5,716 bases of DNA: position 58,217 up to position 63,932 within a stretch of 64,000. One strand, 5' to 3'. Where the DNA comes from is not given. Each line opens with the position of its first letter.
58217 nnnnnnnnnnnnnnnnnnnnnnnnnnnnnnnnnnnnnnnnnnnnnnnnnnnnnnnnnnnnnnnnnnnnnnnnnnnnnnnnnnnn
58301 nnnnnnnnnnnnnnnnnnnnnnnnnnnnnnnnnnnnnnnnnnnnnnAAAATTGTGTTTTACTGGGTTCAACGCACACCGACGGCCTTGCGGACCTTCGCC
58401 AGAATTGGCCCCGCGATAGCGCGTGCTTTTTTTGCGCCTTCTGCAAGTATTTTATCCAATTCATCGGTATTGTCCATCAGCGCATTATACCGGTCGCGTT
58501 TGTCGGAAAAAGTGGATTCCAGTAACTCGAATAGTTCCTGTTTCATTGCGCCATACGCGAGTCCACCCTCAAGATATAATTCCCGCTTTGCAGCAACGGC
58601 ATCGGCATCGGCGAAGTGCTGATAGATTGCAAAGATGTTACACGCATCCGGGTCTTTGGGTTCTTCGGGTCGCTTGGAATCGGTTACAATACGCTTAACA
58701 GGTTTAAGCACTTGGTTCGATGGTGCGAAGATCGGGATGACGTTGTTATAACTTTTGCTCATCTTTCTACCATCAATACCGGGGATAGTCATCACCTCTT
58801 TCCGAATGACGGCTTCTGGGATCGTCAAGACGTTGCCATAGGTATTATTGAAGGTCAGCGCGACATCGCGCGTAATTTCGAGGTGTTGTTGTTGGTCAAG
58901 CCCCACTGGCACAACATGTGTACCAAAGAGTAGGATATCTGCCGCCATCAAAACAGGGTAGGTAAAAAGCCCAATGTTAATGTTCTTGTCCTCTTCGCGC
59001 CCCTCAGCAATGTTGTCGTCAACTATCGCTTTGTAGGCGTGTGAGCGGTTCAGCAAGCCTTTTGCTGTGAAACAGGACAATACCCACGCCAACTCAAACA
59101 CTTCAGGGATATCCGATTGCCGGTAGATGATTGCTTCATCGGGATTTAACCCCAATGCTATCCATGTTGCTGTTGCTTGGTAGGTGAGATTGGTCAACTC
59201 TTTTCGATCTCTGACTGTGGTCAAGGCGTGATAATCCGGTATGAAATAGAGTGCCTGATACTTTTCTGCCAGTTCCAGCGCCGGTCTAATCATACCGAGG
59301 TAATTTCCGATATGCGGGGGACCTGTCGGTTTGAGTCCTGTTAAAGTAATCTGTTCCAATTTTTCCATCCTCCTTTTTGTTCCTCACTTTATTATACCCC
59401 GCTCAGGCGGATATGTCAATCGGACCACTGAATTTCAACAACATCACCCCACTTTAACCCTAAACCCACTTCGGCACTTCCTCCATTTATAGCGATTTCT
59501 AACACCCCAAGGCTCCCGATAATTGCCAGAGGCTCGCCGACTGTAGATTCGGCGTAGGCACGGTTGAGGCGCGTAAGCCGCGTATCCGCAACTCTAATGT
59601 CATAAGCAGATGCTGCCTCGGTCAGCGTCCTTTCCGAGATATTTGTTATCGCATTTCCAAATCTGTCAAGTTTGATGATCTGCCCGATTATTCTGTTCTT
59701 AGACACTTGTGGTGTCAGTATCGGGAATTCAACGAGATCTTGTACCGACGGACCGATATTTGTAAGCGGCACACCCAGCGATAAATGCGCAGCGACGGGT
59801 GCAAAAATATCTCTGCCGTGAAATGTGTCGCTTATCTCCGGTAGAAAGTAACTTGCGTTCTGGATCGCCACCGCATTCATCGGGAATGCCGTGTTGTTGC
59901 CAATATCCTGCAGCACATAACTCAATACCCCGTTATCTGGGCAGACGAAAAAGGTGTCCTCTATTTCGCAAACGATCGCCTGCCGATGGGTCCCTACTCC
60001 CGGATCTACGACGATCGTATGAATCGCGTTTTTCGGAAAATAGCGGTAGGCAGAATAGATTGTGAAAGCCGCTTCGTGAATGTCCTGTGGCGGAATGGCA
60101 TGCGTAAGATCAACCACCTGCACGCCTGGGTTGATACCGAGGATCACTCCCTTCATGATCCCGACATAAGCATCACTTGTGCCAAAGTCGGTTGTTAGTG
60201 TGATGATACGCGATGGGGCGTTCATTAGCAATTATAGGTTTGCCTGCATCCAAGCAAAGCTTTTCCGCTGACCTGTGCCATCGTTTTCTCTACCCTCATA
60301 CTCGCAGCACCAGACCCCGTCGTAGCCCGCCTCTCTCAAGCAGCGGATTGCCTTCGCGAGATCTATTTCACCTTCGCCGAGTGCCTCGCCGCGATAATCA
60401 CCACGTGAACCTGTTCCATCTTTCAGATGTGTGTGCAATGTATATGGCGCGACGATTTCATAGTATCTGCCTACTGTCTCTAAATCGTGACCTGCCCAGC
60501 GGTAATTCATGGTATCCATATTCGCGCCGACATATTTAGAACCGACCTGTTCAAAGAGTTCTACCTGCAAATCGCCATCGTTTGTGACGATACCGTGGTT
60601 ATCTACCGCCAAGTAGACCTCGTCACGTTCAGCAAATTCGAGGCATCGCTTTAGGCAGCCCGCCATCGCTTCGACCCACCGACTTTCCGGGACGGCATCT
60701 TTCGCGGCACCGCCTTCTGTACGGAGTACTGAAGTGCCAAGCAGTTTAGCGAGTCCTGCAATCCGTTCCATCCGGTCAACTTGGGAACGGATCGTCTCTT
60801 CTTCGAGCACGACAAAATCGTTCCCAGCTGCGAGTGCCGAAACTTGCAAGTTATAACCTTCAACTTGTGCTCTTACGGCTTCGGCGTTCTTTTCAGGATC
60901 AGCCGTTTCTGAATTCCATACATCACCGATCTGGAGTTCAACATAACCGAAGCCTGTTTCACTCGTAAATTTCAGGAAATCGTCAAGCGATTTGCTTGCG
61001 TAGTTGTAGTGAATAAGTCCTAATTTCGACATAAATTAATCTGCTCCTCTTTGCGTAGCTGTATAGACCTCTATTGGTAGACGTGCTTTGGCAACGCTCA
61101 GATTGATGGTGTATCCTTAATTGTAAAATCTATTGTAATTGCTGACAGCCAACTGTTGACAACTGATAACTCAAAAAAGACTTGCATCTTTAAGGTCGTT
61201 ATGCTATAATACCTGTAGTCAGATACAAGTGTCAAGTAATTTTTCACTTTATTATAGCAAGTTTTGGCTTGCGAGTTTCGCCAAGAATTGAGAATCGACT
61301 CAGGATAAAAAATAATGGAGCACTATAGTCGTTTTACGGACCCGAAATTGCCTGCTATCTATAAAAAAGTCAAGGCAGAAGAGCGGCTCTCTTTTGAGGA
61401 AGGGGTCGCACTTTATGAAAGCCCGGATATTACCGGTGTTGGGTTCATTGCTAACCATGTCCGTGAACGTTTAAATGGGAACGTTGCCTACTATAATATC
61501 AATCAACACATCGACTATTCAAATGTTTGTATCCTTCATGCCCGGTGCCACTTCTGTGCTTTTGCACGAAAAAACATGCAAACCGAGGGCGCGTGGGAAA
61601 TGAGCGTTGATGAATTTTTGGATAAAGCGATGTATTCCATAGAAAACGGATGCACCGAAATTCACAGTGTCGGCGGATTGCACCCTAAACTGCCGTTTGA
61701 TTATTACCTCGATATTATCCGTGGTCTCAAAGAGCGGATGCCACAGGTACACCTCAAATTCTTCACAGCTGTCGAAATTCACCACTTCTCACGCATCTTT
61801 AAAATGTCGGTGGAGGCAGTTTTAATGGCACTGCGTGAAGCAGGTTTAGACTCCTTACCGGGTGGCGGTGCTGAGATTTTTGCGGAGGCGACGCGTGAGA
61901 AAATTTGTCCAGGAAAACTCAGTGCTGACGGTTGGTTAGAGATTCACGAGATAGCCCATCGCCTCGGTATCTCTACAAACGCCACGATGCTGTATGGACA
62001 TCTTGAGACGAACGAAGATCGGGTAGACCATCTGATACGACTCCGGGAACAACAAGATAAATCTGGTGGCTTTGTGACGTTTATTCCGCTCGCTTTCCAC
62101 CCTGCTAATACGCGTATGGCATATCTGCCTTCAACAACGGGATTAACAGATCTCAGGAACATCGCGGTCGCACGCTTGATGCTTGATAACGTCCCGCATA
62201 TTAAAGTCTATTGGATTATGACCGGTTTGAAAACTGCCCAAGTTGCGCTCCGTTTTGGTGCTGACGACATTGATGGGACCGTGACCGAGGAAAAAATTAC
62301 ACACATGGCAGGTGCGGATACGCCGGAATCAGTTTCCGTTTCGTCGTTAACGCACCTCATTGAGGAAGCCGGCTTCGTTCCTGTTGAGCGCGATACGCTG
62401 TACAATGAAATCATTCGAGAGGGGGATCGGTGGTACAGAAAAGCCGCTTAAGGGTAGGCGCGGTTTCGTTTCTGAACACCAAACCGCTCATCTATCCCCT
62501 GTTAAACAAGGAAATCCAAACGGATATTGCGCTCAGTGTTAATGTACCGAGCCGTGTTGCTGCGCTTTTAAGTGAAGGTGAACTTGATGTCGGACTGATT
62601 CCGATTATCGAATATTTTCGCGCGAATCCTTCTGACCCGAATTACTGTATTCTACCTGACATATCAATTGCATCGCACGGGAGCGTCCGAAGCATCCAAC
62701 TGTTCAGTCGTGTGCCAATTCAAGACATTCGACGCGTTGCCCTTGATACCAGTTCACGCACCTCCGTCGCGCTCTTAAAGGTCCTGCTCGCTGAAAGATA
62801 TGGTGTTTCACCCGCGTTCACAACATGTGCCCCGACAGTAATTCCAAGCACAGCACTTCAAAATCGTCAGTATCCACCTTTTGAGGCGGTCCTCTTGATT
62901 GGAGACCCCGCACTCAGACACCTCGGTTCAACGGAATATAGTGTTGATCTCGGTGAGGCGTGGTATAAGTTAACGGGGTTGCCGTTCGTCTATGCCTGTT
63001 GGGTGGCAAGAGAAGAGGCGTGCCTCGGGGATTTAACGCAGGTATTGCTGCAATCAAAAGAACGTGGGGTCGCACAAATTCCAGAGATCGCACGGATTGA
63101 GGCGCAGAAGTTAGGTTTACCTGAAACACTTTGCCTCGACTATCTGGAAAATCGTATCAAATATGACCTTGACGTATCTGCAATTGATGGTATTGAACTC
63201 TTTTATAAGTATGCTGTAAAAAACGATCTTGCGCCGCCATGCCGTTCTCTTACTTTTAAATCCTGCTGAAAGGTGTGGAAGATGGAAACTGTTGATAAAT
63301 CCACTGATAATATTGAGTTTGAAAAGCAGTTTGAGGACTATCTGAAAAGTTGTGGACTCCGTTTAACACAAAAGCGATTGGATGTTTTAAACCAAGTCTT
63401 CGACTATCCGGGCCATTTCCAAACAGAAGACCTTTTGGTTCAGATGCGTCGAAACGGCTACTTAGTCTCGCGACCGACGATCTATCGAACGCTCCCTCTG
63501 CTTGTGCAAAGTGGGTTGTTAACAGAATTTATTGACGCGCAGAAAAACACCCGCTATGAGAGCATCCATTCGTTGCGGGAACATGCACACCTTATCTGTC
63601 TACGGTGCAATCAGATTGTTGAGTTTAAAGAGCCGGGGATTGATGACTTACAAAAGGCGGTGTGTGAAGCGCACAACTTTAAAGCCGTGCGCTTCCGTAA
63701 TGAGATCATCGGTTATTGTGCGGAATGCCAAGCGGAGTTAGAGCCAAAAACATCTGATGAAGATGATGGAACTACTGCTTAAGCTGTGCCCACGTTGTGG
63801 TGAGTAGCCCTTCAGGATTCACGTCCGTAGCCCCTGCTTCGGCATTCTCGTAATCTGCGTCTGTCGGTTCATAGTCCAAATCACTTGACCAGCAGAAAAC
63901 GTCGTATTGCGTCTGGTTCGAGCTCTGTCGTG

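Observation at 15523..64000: Nine signal-peptide proteins of different folds end in the same tail KL[AT][TV]TW[GA]xLK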

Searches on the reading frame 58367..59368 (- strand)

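Call 7: search_protein_families(library=pfam, proteins=[window:58367-59368:-], max_evalue=0.001)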
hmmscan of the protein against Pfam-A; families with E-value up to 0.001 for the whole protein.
window:58367-59368:- (333 aa): 1 family
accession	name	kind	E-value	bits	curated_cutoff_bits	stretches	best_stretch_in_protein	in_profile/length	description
PF00579.31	tRNA-synt_1b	-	3.3e-53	181.3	21.1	1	8-287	8-291/292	tRNA synthetases class I (W and Y)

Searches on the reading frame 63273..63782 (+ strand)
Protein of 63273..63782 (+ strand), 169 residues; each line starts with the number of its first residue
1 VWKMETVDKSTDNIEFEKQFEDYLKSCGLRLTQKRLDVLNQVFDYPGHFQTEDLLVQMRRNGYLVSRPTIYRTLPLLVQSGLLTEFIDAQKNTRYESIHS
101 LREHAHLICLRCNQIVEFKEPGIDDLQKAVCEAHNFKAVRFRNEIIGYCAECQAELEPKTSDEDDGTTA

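Call 7: search_protein_families(library=pfam, proteins=[window:63273-63782:+], max_evalue=0.001)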
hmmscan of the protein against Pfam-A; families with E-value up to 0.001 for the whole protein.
window:63273-63782:+ (169 aa): 1 family
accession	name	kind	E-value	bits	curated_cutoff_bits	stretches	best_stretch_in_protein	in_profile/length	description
PF01475.25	FUR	-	8.3e-26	90.9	23.1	1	28-142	3-117/121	Ferric uptake regulator family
